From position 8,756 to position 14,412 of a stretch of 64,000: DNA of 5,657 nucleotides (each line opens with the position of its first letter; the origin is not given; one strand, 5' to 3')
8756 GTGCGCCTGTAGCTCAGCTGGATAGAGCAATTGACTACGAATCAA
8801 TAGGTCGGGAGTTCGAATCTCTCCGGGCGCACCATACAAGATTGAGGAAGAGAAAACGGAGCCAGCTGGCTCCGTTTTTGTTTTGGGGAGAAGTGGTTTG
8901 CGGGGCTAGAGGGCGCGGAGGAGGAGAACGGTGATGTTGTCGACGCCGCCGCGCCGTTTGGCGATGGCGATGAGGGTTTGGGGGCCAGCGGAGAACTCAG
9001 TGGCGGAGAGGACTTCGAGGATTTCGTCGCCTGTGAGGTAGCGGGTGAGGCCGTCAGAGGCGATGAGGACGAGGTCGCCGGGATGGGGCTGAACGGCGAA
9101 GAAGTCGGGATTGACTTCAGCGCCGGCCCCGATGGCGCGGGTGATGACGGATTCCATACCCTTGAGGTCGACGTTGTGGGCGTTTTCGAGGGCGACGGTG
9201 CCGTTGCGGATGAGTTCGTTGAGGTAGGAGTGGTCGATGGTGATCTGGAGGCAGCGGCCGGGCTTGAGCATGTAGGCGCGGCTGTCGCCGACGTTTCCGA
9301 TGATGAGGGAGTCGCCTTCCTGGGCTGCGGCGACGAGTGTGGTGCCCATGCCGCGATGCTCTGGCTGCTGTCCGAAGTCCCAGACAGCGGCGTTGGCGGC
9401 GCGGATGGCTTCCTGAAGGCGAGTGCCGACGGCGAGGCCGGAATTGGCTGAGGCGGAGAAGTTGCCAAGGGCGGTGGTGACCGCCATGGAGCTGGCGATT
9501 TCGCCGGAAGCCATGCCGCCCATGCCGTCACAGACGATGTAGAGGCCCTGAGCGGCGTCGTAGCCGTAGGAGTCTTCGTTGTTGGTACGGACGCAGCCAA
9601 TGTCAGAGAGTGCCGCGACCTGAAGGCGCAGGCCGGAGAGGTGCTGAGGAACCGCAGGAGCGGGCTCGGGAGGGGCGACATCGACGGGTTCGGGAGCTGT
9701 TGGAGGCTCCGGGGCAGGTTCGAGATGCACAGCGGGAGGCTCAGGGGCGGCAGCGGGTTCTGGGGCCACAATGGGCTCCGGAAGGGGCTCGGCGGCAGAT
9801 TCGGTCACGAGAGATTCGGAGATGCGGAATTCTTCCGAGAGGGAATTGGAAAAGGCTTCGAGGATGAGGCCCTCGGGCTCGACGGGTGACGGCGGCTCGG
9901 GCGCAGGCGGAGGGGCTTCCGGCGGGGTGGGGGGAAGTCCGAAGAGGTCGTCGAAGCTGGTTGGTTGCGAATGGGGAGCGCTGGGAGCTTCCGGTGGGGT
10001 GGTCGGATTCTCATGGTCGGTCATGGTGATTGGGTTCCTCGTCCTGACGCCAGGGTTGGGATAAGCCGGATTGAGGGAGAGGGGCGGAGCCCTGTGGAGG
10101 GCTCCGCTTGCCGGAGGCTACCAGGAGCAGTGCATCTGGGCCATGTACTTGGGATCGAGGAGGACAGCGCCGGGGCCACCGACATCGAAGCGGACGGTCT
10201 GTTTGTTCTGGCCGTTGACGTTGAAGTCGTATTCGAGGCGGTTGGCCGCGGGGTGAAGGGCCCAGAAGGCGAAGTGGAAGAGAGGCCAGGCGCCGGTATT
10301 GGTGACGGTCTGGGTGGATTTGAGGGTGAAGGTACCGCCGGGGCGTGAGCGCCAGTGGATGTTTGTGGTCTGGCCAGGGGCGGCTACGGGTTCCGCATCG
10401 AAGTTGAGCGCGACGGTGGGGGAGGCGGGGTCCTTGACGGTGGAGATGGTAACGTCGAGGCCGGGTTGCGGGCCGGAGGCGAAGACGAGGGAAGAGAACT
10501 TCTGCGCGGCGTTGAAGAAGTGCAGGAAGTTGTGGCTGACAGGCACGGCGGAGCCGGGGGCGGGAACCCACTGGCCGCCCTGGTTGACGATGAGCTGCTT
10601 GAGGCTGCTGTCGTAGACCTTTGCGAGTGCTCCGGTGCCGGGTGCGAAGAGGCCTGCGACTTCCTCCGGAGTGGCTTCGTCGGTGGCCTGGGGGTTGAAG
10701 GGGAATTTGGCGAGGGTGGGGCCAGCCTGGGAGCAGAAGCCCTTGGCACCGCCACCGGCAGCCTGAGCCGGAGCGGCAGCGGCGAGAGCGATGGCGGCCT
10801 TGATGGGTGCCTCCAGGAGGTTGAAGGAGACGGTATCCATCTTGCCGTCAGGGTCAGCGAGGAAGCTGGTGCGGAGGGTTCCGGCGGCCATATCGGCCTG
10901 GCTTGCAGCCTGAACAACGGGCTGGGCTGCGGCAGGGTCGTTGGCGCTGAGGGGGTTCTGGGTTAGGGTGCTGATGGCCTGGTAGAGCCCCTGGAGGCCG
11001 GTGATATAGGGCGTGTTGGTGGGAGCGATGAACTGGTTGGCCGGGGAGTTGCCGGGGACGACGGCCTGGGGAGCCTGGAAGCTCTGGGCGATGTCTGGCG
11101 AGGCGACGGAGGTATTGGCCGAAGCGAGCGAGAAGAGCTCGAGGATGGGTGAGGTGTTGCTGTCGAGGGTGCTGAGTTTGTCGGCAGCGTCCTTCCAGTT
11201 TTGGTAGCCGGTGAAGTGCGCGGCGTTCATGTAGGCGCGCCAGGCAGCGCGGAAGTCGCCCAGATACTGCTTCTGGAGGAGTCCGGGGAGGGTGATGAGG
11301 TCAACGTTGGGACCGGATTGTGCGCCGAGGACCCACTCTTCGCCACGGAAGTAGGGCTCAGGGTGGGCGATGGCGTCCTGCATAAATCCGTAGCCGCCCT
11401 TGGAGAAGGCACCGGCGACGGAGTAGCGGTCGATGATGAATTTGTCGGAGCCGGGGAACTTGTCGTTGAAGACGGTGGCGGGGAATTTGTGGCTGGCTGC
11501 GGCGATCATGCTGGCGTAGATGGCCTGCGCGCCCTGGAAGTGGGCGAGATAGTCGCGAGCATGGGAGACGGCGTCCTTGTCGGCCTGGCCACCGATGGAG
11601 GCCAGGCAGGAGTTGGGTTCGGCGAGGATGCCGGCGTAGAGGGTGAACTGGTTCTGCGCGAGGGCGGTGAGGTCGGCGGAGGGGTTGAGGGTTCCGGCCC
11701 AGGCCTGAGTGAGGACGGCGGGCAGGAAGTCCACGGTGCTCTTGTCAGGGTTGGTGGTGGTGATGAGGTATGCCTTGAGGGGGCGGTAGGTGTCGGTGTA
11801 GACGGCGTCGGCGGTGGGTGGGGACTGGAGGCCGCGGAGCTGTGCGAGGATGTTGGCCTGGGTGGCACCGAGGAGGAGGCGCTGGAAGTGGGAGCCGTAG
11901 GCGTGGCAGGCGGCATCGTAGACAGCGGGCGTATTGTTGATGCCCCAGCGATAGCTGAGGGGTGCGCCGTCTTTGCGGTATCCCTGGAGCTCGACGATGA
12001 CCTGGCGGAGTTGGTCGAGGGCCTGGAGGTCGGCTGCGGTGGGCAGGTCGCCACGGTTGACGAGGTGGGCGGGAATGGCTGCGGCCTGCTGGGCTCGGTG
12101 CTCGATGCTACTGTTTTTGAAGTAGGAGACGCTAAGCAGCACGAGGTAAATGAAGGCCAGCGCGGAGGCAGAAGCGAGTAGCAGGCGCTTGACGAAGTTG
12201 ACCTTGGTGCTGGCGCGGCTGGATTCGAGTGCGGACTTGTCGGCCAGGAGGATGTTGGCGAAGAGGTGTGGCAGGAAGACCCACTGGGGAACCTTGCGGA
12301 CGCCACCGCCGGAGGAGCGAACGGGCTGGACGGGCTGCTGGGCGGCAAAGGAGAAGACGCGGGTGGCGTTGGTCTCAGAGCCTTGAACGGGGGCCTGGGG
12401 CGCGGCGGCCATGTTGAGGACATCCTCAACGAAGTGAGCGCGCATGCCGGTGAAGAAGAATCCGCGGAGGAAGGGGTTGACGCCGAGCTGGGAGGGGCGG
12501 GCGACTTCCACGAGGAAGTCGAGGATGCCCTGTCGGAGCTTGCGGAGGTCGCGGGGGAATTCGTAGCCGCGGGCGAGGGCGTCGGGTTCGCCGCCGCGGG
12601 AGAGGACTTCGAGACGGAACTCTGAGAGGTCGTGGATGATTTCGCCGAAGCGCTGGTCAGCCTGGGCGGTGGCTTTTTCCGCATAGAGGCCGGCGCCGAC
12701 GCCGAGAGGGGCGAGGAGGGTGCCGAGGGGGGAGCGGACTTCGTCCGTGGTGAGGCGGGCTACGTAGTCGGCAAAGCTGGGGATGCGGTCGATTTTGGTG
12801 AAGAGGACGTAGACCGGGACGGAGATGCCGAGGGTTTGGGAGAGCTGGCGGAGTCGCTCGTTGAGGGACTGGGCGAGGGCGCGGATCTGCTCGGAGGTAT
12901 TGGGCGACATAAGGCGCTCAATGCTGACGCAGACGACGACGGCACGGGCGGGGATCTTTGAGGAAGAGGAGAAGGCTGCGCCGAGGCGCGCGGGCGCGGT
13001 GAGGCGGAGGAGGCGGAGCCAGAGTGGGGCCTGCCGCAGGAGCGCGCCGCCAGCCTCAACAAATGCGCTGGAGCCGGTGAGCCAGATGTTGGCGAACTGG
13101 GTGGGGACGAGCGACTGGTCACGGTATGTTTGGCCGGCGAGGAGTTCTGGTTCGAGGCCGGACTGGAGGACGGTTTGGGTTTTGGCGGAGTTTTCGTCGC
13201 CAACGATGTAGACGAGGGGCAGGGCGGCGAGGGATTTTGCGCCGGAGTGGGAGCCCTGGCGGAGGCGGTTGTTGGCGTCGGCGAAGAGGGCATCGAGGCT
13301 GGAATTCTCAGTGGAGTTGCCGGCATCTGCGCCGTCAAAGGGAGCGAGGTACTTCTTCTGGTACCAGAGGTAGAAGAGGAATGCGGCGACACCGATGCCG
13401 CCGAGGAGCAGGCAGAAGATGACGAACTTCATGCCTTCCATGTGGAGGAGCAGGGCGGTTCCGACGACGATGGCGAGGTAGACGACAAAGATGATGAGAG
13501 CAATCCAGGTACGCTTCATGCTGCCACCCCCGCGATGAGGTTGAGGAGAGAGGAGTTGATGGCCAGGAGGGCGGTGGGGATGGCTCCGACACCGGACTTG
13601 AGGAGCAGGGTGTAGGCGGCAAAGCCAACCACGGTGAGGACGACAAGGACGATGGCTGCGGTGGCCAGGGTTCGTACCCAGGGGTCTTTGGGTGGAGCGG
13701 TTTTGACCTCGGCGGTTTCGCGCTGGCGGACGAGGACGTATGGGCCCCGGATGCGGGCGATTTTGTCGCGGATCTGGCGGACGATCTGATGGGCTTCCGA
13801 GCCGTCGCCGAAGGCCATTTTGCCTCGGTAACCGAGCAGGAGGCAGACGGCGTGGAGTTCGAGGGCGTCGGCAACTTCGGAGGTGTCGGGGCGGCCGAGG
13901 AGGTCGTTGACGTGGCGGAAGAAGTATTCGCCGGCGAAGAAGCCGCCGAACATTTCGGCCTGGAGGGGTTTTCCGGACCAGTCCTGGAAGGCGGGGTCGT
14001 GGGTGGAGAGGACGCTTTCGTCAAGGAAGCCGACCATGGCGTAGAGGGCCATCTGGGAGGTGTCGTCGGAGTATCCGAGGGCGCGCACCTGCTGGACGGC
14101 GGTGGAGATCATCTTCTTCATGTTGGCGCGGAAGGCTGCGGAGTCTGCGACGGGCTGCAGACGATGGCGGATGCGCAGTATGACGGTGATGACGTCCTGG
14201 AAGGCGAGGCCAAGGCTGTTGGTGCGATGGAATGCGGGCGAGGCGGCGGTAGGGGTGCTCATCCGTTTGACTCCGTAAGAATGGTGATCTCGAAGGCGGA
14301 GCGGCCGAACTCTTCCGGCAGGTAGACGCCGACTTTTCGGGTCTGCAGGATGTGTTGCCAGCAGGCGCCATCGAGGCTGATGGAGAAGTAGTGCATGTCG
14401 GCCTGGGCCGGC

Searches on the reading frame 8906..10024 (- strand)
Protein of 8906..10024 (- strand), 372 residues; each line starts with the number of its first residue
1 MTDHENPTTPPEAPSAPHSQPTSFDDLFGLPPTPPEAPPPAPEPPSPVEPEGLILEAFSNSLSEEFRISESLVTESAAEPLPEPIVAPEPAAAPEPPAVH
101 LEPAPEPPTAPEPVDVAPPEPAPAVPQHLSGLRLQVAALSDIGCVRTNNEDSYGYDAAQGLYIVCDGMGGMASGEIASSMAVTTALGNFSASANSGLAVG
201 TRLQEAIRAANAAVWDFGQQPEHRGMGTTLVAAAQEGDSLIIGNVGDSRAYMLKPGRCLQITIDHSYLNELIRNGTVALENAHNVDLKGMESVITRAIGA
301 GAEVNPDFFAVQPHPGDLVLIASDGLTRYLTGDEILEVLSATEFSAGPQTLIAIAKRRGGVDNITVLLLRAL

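Call 5: search_protein_families(library=pfam, proteins=[window:8906-10024:-], max_evalue=0.01)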
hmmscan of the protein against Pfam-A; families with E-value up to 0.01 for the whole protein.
window:8906-10024:- (372 aa): 2 families
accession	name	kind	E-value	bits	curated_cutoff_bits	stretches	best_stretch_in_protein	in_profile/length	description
PF13672.11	PP2C_2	-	9.4e-11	42.1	24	1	147-331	10-179/209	Protein phosphatase 2C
PF00481.26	PP2C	-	3.5e-08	33.9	20.3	1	150-339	26-225/255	Protein phosphatase 2C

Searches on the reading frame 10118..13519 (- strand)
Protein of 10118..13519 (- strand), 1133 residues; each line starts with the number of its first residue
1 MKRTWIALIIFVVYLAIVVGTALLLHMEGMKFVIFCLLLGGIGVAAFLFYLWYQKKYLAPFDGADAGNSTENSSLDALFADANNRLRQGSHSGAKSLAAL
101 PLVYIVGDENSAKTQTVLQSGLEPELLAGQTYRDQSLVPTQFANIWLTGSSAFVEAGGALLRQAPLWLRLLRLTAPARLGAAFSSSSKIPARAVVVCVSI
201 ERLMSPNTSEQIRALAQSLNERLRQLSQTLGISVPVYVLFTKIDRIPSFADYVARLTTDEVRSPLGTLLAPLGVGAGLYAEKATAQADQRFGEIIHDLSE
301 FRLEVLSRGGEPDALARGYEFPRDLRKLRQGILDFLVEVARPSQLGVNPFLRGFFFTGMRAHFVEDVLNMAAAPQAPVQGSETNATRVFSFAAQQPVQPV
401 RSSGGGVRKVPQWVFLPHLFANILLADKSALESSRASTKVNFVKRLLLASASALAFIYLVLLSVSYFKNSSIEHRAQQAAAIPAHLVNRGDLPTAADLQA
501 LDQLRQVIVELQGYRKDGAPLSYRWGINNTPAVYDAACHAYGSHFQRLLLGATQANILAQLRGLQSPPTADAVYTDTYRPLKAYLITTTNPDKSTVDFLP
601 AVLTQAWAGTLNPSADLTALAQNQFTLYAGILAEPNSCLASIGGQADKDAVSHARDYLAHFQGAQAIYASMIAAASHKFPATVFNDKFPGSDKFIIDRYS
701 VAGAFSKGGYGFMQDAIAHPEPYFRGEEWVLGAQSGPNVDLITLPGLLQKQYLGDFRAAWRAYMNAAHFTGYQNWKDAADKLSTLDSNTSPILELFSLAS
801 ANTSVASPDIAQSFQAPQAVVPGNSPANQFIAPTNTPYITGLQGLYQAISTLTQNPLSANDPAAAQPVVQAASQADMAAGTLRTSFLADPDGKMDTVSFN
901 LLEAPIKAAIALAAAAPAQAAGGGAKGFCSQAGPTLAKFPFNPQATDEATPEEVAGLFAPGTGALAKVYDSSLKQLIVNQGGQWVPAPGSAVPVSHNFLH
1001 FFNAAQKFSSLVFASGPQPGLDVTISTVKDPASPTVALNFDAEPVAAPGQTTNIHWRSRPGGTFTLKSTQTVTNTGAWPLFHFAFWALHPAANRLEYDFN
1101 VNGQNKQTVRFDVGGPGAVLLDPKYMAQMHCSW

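Call 5: search_protein_families(library=pfam, proteins=[window:10118-13519:-], max_evalue=0.01)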
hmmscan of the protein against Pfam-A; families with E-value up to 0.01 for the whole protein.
window:10118-13519:- (1133 aa): 3 families
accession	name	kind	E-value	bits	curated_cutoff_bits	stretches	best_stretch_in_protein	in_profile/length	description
PF06761.17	IcmF-related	-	1.9e-50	172.5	27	1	498-804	1-308/308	Intracellular multiplication and human macrophage-killing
PF14331.11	IcmF-related_N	-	2.7e-34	119.1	25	1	190-445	23-252/259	IcmF-related N-terminal domain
PF21070.2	IcmF_helical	-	2.8e-05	24.7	24.1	1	937-1016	24-104/106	Type VI secretion protein IcmF helical domain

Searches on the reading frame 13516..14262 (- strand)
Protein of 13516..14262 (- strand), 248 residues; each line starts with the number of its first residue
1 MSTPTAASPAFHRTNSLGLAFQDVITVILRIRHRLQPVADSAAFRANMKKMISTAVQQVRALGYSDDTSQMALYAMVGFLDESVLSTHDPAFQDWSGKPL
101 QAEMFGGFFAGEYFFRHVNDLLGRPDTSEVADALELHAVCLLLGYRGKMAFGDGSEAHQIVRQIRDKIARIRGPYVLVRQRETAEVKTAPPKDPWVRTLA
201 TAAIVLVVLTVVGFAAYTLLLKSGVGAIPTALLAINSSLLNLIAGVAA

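Call 5: search_protein_families(library=pfam, proteins=[window:13516-14262:-], max_evalue=0.01)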
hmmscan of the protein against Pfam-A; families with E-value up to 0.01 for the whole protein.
window:13516-14262:- (248 aa): 1 family
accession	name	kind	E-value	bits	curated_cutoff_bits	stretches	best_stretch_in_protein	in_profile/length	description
PF09850.14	DotU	-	6e-40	137.5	27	1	20-218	5-203/205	Type VI secretion system protein DotU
